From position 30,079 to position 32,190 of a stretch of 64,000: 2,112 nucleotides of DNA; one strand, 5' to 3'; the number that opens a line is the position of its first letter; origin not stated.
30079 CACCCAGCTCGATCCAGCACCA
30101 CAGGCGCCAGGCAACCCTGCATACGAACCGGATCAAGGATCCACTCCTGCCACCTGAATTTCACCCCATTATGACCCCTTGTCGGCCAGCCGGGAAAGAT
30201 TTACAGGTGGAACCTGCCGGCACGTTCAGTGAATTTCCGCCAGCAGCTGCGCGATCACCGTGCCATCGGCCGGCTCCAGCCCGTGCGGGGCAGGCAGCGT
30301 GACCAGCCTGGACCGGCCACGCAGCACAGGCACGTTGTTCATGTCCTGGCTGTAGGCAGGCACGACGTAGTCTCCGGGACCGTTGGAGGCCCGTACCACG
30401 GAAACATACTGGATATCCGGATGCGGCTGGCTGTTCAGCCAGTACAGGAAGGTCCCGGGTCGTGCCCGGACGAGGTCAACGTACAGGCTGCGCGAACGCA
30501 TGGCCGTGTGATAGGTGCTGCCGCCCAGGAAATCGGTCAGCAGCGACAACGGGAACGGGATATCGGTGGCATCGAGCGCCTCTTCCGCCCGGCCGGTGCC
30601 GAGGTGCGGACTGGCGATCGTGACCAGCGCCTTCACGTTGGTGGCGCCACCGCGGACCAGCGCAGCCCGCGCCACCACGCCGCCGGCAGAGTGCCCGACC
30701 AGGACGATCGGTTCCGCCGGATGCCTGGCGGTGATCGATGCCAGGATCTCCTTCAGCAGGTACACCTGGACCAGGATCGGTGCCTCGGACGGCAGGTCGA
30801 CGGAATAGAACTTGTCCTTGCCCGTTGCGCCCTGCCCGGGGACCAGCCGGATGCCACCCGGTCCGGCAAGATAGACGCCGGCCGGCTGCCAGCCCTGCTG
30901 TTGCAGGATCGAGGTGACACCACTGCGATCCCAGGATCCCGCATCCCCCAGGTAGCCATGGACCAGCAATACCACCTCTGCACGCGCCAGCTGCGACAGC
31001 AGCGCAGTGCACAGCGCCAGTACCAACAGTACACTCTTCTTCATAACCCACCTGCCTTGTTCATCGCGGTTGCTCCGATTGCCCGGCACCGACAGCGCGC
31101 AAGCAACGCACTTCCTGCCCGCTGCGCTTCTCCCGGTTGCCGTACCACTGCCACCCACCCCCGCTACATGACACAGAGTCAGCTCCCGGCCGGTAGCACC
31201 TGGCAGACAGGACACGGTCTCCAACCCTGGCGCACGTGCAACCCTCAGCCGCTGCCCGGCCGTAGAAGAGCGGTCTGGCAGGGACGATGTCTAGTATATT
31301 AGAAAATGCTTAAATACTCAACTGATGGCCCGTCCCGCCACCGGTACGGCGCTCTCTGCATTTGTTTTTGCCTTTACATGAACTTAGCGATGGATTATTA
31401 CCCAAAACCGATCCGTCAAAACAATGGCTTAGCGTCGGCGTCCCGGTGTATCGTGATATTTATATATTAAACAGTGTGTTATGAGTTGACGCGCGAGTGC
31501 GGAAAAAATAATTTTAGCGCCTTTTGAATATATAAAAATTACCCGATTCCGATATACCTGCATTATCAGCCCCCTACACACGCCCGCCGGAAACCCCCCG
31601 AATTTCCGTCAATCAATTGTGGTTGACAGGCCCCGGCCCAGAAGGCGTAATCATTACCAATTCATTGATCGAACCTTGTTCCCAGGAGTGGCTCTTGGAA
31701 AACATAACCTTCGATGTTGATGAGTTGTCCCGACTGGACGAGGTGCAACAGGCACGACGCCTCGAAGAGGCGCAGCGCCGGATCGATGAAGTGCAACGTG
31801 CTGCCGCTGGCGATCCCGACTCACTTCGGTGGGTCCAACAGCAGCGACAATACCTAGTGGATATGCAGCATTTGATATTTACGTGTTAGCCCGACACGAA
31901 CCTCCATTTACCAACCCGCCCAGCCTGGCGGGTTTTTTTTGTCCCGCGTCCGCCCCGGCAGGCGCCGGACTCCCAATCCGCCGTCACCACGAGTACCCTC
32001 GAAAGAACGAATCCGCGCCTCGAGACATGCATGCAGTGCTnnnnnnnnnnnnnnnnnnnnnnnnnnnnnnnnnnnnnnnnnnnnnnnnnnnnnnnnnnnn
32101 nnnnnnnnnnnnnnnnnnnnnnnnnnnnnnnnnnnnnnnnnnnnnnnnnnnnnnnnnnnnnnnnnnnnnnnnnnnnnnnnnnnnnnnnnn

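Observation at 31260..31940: AT-rich islet containing a self-contained mini-gene (sigma-70-like promoter, TTG start, 64-aa coiled-coil protein, strong terminator) and about 350 bp free of ORFs of 60 aa or more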

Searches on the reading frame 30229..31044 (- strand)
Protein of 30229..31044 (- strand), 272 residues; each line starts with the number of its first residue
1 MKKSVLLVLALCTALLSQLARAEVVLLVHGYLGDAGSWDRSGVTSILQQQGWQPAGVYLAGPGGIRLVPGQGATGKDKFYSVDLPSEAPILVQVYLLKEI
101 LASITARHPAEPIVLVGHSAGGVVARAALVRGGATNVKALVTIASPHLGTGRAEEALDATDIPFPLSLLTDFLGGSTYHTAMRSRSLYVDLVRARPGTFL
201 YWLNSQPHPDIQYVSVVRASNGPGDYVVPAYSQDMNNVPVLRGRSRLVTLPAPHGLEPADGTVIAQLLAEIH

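Call 9: search_protein_families(library=pfam, proteins=[window:30229-31044:-], max_evalue=0.1)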
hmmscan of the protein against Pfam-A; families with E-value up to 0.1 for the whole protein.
window:30229-31044:- (272 aa): 13 families
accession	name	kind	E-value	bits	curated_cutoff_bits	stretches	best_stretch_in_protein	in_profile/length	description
PF07819.20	PGAP1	-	4.8e-10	40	24.3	1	96-150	75-132/233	PGAP1-like alpha/beta domain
PF00561.26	Abhydrolase_1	-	4e-08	33.6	25.8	1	24-158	2-117/245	alpha/beta hydrolase fold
PF02089.21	Palm_thioest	-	3.3e-07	30.7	26.8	1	100-202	61-149/254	Palmitoyl protein thioesterase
PF12697.13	Abhydrolase_6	-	3.7e-07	31.4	26.3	1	25-215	1-169/217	Alpha/beta hydrolase family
PF05057.20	DUF676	-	9.7e-07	28.9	20.3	1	96-155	62-133/217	Putative serine esterase (DUF676)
PF12146.15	Hydrolase_4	-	1.1e-06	28.6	27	1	97-145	62-109/239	Serine aminopeptidase, S33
PF00975.26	Thioesterase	-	2.6e-05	25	26.4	1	96-175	51-131/226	Thioesterase domain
PF01764.32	Lipase_3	-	0.0029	17.9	22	1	97-158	49-115/140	Lipase (class 3)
PF24096.1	DUF7379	-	0.013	15.9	33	1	100-155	57-120/191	Domain of unknown function (DUF7379)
PF06259.18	Abhydrolase_8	-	0.016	15.3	20.5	1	98-150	95-147/178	Alpha/beta hydrolase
PF06028.17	DUF915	-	0.051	13.4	22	0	89-147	81-143/255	Alpha/beta hydrolase of unknown function (DUF915)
PF07859.19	Abhydrolase_3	-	0.082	13.1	25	0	106-143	66-106/210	alpha/beta hydrolase fold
PF02450.21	LCAT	-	0.083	12.5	21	0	97-157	108-172/392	Lecithin:cholesterol acyltransferase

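Call 10: search_protein_families(library=ncbifam, proteins=[window:30229-31044:-], max_evalue=0.1)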
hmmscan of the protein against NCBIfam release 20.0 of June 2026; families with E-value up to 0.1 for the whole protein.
window:30229-31044:- (272 aa): 7 families
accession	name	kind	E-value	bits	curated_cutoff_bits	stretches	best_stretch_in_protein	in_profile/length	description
NF011457.0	PRK14875.1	equivalog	7e-06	25.2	307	1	80-150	162-236/372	acetoin dehydrogenase dihydrolipoyllysine-residue acetyltransferase subunit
TIGR03695.1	menH_SHCHC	equivalog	0.00076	19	208.55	1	97-154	57-112/252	2-succinyl-6-hydroxy-2,4-cyclohexadiene-1-carboxylate synthase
TIGR01738.1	bioH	equivalog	0.003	17.2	206.95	1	79-146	33-99/245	pimeloyl-ACP methyl ester esterase BioH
NF058665.1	HaHSL_fam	equivalog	0.013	14.9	320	1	103-128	117-145/260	hormone-sensitive lipase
NF008340.0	PRK11126.1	equivalog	0.019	14.2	261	0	99-154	66-120/255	2-succinyl-6-hydroxy-2,4-cyclohexadiene-1-carboxylate synthase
TIGR03056.1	bchO_mg_che_rel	equivalog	0.023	13.7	172.55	1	98-144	82-127/278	alpha/beta fold hydrolase BchO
NF047768.1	Clp_like_SDH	equivalog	0.068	12.6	250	1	98-148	66-116/260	SDH family Clp fold serine proteinase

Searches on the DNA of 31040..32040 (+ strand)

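Call 35: search_rna_families(source=window, start=31040, end=32040, threshold=evalue, max_evalue=10)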
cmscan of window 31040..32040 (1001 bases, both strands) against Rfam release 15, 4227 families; matches with E-value up to 10: 8.
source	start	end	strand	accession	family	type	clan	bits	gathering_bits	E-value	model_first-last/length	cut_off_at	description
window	31853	31940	+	RF00079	OmrA-B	Gene; sRNA;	-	26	40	0.017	1-87/87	no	OmrA-B family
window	31877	31939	+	RF00512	Leu_leader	Cis-reg; leader;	-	19.6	50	0.27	1-148/148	no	Leucine operon leader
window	31862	31941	+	RF01859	Phe_leader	Cis-reg; leader;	-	17.9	55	4.5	1-125/125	no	Phenylalanine leader peptide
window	31867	31936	+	RF00624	P9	Gene;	-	16.2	43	1.2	1-74/74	no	Pseudomonas sRNA P9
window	31899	31941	+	RF02278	Betaproteobacteria_toxic_sRNA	Gene; sRNA;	-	15.9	50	2.7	1-64/64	no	Betaproteobacteria toxic small RNA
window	31868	31952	-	RF01815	rpsB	Gene; sRNA;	-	15.6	40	2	1-132/132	no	rpsB sRNA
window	31866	31940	-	RF02628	Hrs1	Gene; sRNA;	-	15.3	56.4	4.9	1-74/74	no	Hfq-regulated sRNA 1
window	31088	31128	-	RF02712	EBER2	Gene; sRNA;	-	11.8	200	7.1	1-173/173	no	Epstein-Barr virus EBER2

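Call 79: search_dna_similar(query=window:31260-31945:+, collection=phages, mode=distant, max_evalue=0.001, max_rows=5)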
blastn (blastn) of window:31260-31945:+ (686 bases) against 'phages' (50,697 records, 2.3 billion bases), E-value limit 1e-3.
No match.

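Call 80: search_rna_families(source=window, start=31640, end=31960, threshold=evalue, max_evalue=1, show_alignments=2)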
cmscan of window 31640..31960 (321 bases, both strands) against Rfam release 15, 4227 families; matches with E-value up to 1: 4.
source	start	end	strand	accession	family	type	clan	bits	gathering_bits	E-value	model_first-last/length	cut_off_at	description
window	31853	31940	+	RF00079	OmrA-B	Gene; sRNA;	-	26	40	0.0053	1-87/87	no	OmrA-B family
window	31877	31939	+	RF00512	Leu_leader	Cis-reg; leader;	-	19.6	50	0.088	1-148/148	no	Leucine operon leader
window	31867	31936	+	RF00624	P9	Gene;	-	16.2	43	0.39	1-74/74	no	Pseudomonas sRNA P9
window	31899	31941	+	RF02278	Betaproteobacteria_toxic_sRNA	Gene; sRNA;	-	15.9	50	0.88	1-64/64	no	Betaproteobacteria toxic small RNA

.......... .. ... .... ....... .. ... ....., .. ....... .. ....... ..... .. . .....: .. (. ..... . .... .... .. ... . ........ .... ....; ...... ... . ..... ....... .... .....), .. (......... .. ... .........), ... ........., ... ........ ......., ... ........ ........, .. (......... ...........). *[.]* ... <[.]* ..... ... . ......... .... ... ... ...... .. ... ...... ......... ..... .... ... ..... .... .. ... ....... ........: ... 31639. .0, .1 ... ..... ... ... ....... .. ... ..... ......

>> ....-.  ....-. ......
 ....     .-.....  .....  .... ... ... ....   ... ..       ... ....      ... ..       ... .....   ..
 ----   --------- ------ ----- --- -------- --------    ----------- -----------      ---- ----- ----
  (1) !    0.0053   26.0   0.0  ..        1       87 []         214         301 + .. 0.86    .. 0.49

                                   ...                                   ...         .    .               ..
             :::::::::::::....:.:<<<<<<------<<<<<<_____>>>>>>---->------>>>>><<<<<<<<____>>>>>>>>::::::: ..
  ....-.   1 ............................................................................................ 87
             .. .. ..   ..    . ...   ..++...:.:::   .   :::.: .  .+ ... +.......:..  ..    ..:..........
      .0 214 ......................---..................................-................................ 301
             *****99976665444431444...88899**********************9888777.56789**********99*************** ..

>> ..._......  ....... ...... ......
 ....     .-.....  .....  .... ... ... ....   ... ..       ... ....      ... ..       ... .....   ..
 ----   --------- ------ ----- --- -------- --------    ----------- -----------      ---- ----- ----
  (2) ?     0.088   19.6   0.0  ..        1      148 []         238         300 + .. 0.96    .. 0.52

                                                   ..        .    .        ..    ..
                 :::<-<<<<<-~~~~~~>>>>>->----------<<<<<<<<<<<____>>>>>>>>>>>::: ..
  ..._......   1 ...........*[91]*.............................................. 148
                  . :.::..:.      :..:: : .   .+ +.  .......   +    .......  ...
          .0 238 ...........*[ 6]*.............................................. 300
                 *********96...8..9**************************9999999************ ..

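Call 81: search_rna_families(sources=[L038, L040, L042, L045, L048, L050, L055, L056, L059, L047, L053, L006], threshold=evalue, max_evalue=10)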
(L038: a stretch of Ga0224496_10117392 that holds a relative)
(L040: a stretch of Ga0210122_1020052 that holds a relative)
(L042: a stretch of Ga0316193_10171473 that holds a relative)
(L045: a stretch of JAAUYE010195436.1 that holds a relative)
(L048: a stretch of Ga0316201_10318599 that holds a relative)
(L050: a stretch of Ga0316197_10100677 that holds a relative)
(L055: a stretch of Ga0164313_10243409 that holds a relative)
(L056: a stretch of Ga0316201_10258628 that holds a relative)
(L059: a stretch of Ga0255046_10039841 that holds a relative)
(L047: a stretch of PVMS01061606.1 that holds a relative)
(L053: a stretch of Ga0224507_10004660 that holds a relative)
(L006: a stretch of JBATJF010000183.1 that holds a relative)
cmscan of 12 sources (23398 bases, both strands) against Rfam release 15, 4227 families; matches with E-value up to 10: 42.
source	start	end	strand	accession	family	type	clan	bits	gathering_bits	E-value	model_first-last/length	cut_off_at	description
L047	1315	1399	+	RF00079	OmrA-B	Gene; sRNA;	-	30.5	40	0.031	1-87/87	no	OmrA-B family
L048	1220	1285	+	RF00624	P9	Gene;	-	26.6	43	0.054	1-74/74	no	Pseudomonas sRNA P9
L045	472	537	+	RF00624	P9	Gene;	-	26.5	43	0.059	1-74/74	no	Pseudomonas sRNA P9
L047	1352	1399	-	RF02628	Hrs1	Gene; sRNA;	-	26.4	56.4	0.24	1-74/74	no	Hfq-regulated sRNA 1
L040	1074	1149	-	RF02236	asX2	Gene; sRNA;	-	26.2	70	0.25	1-87/87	no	Xanthomonas sRNA asX2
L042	289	380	-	RF04214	MIR7526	Gene; miRNA;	-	24.5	110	0.53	1-113/113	no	MIR7526 microRNA precursor family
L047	1350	1399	+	RF02784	SorX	Gene; sRNA;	-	24.3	46.6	0.055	1-73/73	no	Singlet oxygen resistance RNA X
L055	721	786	-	RF02628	Hrs1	Gene; sRNA;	-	24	56.4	0.87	1-74/74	no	Hfq-regulated sRNA 1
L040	129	202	-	RF04214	MIR7526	Gene; miRNA;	-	23.9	110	0.75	1-113/113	no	MIR7526 microRNA precursor family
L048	812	934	-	RF03028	RT-7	Gene; sRNA;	-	23.7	116.8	0.057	1-191/191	no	RT-7 RNA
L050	1358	1431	-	RF02628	Hrs1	Gene; sRNA;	-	23.7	56.4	1.1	1-74/74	no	Hfq-regulated sRNA 1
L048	1217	1290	-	RF02628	Hrs1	Gene; sRNA;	-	23.5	56.4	1.2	1-74/74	no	Hfq-regulated sRNA 1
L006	1240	1306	+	RF00624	P9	Gene;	-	23.2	43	0.42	1-74/74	no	Pseudomonas sRNA P9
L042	1217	1264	+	RF02278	Betaproteobacteria_toxic_sRNA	Gene; sRNA;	-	22.5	50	1.4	1-64/64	no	Betaproteobacteria toxic small RNA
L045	987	1078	+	RF03859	mir-6132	Gene; miRNA;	-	22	112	1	1-94/94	no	mir-6132 microRNA precursor family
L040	1029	1096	+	RF00624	P9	Gene;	-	21.9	43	0.94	1-74/74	no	Pseudomonas sRNA P9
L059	911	978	-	RF00624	P9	Gene;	-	21.9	43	0.93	1-74/74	no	Pseudomonas sRNA P9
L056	365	411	-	RF02628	Hrs1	Gene; sRNA;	-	21.4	56.4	3.8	1-74/74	no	Hfq-regulated sRNA 1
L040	1054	1101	+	RF02278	Betaproteobacteria_toxic_sRNA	Gene; sRNA;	-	21.1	50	3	1-64/64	no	Betaproteobacteria toxic small RNA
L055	758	815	-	RF00624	P9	Gene;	-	21.1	43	1.5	1-74/74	no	Pseudomonas sRNA P9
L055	714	782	+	RF00624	P9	Gene;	-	21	43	1.6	1-74/74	no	Pseudomonas sRNA P9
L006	1265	1311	+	RF02278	Betaproteobacteria_toxic_sRNA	Gene; sRNA;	-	21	50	3.3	1-64/64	no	Betaproteobacteria toxic small RNA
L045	466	542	-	RF02628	Hrs1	Gene; sRNA;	-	20.8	56.4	5.4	1-74/74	no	Hfq-regulated sRNA 1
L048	359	431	+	RF01390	isrG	Gene; sRNA;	-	20.5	100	0.079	131-203/279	no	isrG Hfq binding RNA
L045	497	542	+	RF02278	Betaproteobacteria_toxic_sRNA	Gene; sRNA;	-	20.4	50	4.6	1-64/64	no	Betaproteobacteria toxic small RNA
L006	1243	1311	-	RF02628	Hrs1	Gene; sRNA;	-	20.4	56.4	6.8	1-74/74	no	Hfq-regulated sRNA 1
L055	723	785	+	RF00512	Leu_leader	Cis-reg; leader;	-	20.3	50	4.2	1-148/148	no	Leucine operon leader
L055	703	787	+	RF00513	Trp_leader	Cis-reg; leader;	-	20.3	41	6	1-100/100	no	Tryptophan operon leader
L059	873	940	-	RF02628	Hrs1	Gene; sRNA;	-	20.2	56.4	7.6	1-74/74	no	Hfq-regulated sRNA 1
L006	1187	1312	+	RF02837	anti-hemB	Gene; sRNA;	-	20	49.5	1.2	1-81/81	no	Burkholderia RNA 7 (anti-hemB)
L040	1035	1101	-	RF02628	Hrs1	Gene; sRNA;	-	19.8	56.4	9.5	1-74/74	no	Hfq-regulated sRNA 1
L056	383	447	-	RF00624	P9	Gene;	-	19.7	43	3.5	1-74/74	no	Pseudomonas sRNA P9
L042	1192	1259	+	RF00624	P9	Gene;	-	19.6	43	3.7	1-74/74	no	Pseudomonas sRNA P9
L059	855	940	+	RF00513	Trp_leader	Cis-reg; leader;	-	19.5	41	9.5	1-100/100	no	Tryptophan operon leader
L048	1233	1288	+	RF00512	Leu_leader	Cis-reg; leader;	-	19.4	50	7.2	1-148/148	no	Leucine operon leader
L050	1361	1426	+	RF00624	P9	Gene;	-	19.3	43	4.3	1-74/74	no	Pseudomonas sRNA P9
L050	1372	1429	+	RF00512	Leu_leader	Cis-reg; leader;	-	19.3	50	7.5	1-148/148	no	Leucine operon leader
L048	189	242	-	RF02996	int-alpA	Gene; sRNA;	-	19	35.8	8.5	1-71/71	no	int-alpA RNA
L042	1237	1257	-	RF00624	P9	Gene;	-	18.8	43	5.9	52-72/74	no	Pseudomonas sRNA P9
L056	338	407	+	RF00624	P9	Gene;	-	18.5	43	7.1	1-74/74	no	Pseudomonas sRNA P9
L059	873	935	+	RF00624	P9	Gene;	-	18.4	43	7.7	1-74/74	no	Pseudomonas sRNA P9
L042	1228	1263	+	RF02837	anti-hemB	Gene; sRNA;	-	17.2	49.5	7.9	1-81/81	no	Burkholderia RNA 7 (anti-hemB)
